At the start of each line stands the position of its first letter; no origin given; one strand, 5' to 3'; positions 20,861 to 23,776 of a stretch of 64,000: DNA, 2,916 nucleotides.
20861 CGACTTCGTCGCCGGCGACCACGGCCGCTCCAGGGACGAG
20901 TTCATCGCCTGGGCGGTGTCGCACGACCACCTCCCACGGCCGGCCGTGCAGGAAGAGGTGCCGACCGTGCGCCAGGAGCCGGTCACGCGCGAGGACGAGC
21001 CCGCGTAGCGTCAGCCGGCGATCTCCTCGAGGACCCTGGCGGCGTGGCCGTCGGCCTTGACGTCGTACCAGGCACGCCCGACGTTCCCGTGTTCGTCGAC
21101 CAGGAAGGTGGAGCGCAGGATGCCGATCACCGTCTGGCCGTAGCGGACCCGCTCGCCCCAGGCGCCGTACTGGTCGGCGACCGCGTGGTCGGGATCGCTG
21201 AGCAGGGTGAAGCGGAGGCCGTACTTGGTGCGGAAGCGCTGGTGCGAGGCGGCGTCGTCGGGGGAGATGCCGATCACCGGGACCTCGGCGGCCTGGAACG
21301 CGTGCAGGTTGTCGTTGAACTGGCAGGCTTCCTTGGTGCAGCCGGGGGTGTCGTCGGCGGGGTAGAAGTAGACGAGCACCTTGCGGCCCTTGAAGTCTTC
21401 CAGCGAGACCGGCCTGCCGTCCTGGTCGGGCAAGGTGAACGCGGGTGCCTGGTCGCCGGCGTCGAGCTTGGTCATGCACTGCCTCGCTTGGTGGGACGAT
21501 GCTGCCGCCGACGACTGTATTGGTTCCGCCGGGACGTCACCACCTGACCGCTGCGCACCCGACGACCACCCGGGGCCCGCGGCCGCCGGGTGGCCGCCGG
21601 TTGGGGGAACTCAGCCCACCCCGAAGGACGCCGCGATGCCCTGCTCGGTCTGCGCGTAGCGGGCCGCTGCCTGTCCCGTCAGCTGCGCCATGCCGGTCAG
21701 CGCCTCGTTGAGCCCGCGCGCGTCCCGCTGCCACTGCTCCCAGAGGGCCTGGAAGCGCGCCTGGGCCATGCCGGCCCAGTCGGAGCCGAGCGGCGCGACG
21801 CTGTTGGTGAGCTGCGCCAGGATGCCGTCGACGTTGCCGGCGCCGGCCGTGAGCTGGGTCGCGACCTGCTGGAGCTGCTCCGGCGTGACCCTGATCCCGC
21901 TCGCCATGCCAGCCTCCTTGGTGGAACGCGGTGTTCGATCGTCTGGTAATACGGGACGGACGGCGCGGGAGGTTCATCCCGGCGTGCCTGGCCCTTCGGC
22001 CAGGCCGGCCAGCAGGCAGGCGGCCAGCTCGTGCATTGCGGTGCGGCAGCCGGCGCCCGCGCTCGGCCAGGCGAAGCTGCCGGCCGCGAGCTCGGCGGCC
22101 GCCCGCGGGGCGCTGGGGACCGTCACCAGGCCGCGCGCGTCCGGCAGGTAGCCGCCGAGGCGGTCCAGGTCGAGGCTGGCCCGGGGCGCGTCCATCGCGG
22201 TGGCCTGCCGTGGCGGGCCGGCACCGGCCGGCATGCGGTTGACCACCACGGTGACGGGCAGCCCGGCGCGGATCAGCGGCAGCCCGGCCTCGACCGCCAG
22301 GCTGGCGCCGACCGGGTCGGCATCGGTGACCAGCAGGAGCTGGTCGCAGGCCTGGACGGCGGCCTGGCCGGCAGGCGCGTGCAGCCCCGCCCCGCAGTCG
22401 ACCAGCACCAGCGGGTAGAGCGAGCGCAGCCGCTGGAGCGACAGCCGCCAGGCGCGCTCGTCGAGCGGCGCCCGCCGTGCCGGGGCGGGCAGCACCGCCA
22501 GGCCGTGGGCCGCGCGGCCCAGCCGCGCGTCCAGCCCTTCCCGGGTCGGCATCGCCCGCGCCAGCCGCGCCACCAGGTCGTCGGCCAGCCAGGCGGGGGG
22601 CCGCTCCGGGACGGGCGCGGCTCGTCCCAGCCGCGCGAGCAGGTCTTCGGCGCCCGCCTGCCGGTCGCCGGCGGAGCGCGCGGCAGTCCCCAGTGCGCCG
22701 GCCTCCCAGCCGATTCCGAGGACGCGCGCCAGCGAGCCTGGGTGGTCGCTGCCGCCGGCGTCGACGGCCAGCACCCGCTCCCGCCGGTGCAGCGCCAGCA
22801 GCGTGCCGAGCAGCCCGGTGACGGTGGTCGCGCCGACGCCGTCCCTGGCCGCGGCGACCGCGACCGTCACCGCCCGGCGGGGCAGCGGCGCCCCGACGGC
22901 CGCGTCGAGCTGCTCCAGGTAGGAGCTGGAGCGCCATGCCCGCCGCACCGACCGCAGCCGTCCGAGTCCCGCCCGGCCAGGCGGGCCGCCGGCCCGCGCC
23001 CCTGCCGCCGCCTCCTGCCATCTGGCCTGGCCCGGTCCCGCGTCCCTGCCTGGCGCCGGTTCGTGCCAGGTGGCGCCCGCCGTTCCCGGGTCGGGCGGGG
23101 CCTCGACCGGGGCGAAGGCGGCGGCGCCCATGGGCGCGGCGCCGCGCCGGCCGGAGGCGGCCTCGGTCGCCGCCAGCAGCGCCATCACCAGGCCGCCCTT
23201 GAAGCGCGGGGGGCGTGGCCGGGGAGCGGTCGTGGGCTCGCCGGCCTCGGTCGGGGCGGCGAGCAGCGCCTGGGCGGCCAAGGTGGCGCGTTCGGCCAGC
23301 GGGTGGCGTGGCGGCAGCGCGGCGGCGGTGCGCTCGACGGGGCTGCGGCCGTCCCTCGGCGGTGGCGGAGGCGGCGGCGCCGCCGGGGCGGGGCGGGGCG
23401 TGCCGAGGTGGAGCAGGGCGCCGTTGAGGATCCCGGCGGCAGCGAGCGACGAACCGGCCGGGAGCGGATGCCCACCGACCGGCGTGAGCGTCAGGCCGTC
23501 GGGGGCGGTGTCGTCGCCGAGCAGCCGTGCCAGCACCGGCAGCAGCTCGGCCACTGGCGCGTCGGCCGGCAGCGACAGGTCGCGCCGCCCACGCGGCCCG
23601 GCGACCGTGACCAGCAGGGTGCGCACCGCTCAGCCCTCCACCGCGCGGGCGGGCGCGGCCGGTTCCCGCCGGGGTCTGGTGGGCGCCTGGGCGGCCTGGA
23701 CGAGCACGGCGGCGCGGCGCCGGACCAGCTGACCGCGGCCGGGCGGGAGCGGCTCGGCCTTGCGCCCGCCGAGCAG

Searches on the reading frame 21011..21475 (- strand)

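Call 9: search_protein_families(library=pfam, proteins=[window:21011-21475:-], max_evalue=0.01)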
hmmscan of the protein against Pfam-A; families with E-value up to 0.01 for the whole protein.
window:21011-21475:- (154 aa): 4 families
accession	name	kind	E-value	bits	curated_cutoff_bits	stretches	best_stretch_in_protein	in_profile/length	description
PF00578.27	AhpC-TSA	-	5.8e-43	146.2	26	1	7-132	2-121/124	AhpC/TSA family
PF08534.16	Redoxin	-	4.3e-27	95.2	26.6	1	6-132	2-128/148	Redoxin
PF02630.20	SCO1-SenC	-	0.001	19.5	22.8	1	12-71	3-66/134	SCO1/SenC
PF05988.18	DUF899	-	0.0025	17.9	27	1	18-109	54-151/224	Bacterial protein of unknown function (DUF899)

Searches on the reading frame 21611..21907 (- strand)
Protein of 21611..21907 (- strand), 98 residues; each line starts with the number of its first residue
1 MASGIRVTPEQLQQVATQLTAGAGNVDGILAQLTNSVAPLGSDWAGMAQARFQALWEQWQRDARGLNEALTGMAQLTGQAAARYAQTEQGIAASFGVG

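Call 9: search_protein_families(library=pfam, proteins=[window:21611-21907:-], max_evalue=0.01)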
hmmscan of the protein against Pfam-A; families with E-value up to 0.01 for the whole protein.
window:21611-21907:- (98 aa): 3 families
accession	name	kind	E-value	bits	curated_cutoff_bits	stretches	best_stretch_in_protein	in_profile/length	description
PF06013.18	WXG100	-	1.6e-22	80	27.3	1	5-89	2-86/86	Proteins of 100 residues with WXG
PF10824.14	T7SS_ESX_EspC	-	3.3e-08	34.3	23.5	1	1-95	1-98/100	Excreted virulence factor EspC, type VII ESX diderm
PF00934.25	PE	-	0.002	18.8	22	1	6-89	2-89/91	PE family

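Call 52: search_protein_families(library=ncbifam, proteins=[window:21611-21907:-], max_evalue=0.001)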
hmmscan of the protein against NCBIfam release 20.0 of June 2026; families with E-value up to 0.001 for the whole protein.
window:21611-21907:- (98 aa): 1 family
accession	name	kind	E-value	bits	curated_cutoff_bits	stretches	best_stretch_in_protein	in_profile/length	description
TIGR03930.1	WXG100_ESAT6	subfamily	8.5e-23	80.4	44.85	1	5-92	2-89/90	WXG100 family type VII secretion target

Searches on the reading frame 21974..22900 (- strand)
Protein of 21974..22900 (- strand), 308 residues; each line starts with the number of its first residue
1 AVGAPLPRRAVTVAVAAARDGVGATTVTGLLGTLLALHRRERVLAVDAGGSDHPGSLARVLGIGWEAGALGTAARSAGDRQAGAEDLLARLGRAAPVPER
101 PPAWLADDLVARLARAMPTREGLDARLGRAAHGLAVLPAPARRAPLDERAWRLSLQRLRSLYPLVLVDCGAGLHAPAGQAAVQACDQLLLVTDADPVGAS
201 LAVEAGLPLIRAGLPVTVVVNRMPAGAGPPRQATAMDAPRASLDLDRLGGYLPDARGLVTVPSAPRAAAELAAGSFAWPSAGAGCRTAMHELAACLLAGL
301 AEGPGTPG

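Call 34: search_protein_families(library=pfam, proteins=[window:21974-22900:-], max_evalue=1)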
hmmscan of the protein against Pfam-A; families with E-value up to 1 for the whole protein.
window:21974-22900:- (308 aa): 3 families
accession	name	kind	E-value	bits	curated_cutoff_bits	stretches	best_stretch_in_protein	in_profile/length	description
PF06564.18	CBP_BcsQ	-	2e-05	24.7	21.3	2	13-51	4-41/234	Cellulose biosynthesis protein BcsQ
PF13614.12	AAA_31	-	0.0013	19.1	27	1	12-48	3-38/177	AAA domain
PF01656.29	CbiA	-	0.019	15.3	25.4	1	13-49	1-36/125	CobQ/CobB/MinD/ParA nucleotide binding domain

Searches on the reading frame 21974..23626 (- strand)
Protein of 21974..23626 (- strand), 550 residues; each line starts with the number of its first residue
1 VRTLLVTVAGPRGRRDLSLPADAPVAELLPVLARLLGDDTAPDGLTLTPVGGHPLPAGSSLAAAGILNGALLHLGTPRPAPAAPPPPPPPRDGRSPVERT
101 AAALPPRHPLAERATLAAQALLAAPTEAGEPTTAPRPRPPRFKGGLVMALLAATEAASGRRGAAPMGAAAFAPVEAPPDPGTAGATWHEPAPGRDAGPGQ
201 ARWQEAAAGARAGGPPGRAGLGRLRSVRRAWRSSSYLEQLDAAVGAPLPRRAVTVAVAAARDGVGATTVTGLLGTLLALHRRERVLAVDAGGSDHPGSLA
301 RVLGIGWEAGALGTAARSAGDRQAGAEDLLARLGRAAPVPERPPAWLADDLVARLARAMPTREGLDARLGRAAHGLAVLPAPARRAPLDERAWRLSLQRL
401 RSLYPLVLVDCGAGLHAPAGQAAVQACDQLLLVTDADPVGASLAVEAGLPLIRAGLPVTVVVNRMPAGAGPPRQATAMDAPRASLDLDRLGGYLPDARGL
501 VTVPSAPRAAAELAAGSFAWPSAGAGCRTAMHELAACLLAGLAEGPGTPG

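Call 9: search_protein_families(library=pfam, proteins=[window:21974-23626:-], max_evalue=0.01)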
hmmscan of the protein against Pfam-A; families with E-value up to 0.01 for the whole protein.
window:21974-23626:- (550 aa): 3 families
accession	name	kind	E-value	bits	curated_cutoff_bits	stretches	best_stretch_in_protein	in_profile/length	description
PF08817.16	YukD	-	1.7e-16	61.2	27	1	6-74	4-76/76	WXG100 protein secretion system (Wss), protein YukD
PF06564.18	CBP_BcsQ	-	9.6e-05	22.4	21.3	0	255-293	4-41/234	Cellulose biosynthesis protein BcsQ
PF13614.12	AAA_31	-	0.0063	16.9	27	0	254-290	3-38/177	AAA domain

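Call 52: search_protein_families(library=ncbifam, proteins=[window:21974-23626:-], max_evalue=0.001)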
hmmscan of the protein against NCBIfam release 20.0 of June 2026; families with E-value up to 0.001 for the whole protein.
window:21974-23626:- (550 aa): 3 families
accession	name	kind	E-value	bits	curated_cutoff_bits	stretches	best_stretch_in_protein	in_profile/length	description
TIGR03920.1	T7SS_EccD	equivalog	9.6e-09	34.6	94.95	1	6-140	1-140/455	type VII secretion integral membrane protein EccD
TIGR01969.1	minD_arch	subfamily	5.7e-05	22.4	201.75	0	397-465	102-170/251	cell division ATPase MinD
TIGR01968.1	minD_bact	equivalog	0.00027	20.3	212.9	0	377-435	83-142/261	septum site-determining protein MinD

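Call 70: find_homologous_proteins(query=window:21974-23626:-, max_evalue=1e-10)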
Query window:21974-23626:- (550 aa): 28 proteins with E <= 1e-10 among 8000 candidates.
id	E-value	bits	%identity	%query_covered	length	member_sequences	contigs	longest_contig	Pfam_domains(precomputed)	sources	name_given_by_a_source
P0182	0.0e+0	1138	100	100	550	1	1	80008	PF08817.17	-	-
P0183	3.8e-267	906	85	98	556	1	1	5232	PF08817.17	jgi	jgi:Mrp family chromosome partitioning ATPase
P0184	5.4e-249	846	77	100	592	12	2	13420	PF08817.17,PF06564.19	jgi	jgi:CO dehydrogenase nickel-insertion accessory protein CooC1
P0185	2.1e-242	824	76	100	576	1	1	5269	PF08817.17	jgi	jgi:Mrp family chromosome partitioning ATPase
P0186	1.1e-192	660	67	99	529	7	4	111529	PF08817.17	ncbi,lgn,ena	-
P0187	4.9e-191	655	68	98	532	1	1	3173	PF08817.17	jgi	jgi:MinD-like ATPase involved in chromosome partitioning or flagellar assembly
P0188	9.0e-187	640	65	99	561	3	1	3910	PF08817.17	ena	-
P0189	3.3e-150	520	67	58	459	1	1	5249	PF08817.17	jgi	jgi:Mrp family chromosome partitioning ATPase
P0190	8.4e-149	515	73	20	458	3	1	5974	PF08817.17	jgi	jgi:MinD-like ATPase involved in chromosome partitioning or flagellar assembly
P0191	1.2e-140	488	63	58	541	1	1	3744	PF08817.17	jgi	jgi:MinD-like ATPase involved in chromosome partitioning or flagellar assembly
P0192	4.2e-132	460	62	59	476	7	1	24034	PF08817.17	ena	-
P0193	1.5e-128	448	61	60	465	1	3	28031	PF08817.17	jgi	jgi:MinD-like ATPase involved in chromosome partitioning or flagellar assembly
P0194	1.6e-126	442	60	23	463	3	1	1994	PF08817.17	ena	-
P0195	4.6e-121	424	77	52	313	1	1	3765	-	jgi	jgi:CO dehydrogenase nickel-insertion accessory protein CooC1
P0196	4.3e-120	420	58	60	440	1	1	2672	PF08817.17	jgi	jgi:MinD-like ATPase involved in chromosome partitioning or flagellar assembly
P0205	5.2e-73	265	43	57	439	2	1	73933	PF01656.30,PF08817.17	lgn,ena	-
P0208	5.7e-42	162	42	58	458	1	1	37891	PF01656.30,PF08817.17,PF13614.13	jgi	jgi:MinD-like ATPase involved in chromosome partitioning or flagellar assembly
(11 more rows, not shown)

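Call 71: find_encoding_contigs(protein=P0205, flank=10000, max_places=1)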
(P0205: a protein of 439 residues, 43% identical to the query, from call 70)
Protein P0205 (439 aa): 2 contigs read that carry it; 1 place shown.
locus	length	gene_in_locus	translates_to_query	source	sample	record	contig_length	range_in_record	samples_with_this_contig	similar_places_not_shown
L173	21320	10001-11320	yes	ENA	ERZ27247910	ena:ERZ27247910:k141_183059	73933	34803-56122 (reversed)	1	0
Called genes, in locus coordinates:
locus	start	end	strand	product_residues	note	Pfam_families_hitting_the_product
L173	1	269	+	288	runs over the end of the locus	PF00149:Metallophos, PF12850:Metallophos_2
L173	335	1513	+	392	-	PF03734:YkuD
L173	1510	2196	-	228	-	PF02517:Rce1-like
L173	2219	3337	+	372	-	PF01757:Acyl_transf_3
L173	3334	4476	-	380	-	PF00188:CAP, PF17892:Cadherin_5 (weak), PF17963:Big_9, PF17803:Cadherin_4, PF17892:Cadherin_5, PF17963:Big_9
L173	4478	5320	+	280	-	PF00117:GATase, PF07722:Peptidase_C26 (weak)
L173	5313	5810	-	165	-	-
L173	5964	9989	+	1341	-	PF13191:AAA_16 (faint), PF20703:nSTAND1 (faint), PF13401:AAA_22 (faint), PF25199:nSTAND_NTPase5 (faint), PF01580:FtsK_SpoIIIE, PF01935:DUF87 (faint), PF05729:NACHT (faint), PF01580:FtsK_SpoIIIE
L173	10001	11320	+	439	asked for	PF08817:YukD, PF01656:CbiA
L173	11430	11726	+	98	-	PF10824:T7SS_ESX_EspC, PF06013:WXG100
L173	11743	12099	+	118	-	-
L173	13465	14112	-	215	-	-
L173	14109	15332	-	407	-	PF05762:VWA_CoxE (faint), PF00092:VWA, PF13519:VWA_2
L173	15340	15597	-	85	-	PF20068:Amphi-Trp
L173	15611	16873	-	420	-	PF01553:Acyltransferase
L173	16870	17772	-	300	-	PF01148:CTP_transf_1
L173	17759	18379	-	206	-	-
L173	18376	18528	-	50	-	-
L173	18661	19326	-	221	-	PF00072:Response_reg, PF00196:GerE, PF08281:Sigma70_r4_2 (faint)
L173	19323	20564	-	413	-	PF02518:HATPase_c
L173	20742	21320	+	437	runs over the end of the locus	PF01757:Acyl_transf_3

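Call 72: find_encoding_contigs(protein=P0208, flank=10000, max_places=1)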
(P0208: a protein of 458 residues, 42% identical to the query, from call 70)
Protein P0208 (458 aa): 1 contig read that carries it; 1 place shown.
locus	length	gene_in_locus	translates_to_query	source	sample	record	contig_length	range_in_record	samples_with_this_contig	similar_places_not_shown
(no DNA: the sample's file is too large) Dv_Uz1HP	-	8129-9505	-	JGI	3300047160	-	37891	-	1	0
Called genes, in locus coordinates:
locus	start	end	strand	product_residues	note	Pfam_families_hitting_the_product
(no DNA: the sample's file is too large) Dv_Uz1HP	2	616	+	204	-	?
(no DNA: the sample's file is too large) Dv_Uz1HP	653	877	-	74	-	-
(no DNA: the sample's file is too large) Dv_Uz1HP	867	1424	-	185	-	-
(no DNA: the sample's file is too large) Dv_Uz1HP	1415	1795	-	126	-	-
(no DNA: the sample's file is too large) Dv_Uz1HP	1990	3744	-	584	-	PF02538:Hydantoinase_B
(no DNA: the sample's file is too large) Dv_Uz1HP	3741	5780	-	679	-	PF05378:Hydant_A_N, PF01968:Hydantoinase_A, PF19278:Hydant_A_C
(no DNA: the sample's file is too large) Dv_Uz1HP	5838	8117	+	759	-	PF25872:HTH_77 (weak), PF13181:TPR_8 (faint), PF13424:TPR_12, PF00196:GerE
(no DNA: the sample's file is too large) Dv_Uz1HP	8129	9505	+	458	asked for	PF08817:YukD, PF01656:CbiA, PF13614:AAA_31 (faint)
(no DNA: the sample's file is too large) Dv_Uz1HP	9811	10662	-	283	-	PF00364:Biotin_lipoyl, PF00198:2-oxoacid_dh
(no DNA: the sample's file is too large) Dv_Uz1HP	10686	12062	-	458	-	PF00171:Aldedh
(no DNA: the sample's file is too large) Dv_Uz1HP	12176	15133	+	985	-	PF13191:AAA_16 (weak), PF00515:TPR_1 (weak), PF13371:TPR_9 (weak), PF13432:TPR_16, PF13414:TPR_11 (weak), PF13432:TPR_16, PF13424:TPR_12, PF13424:TPR_12, +13 more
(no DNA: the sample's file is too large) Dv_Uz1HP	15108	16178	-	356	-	PF07690:MFS_1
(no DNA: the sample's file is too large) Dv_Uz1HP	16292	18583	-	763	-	PF00133:tRNA-synt_1, PF09334:tRNA-synt_1g, PF13603:tRNA-synt_1_2, PF00133:tRNA-synt_1, PF09334:tRNA-synt_1g (weak), PF08264:Anticodon_1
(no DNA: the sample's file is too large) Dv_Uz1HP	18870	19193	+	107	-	-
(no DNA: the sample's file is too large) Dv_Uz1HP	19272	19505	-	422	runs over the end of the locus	PF01381:HTH_3 (faint), PF00515:TPR_1 (faint), PF07719:TPR_2 (faint), PF13176:TPR_7 (faint), PF13181:TPR_8 (faint), PF13374:TPR_10 (faint), PF13428:TPR_14 (faint), PF13424:TPR_12, +2 more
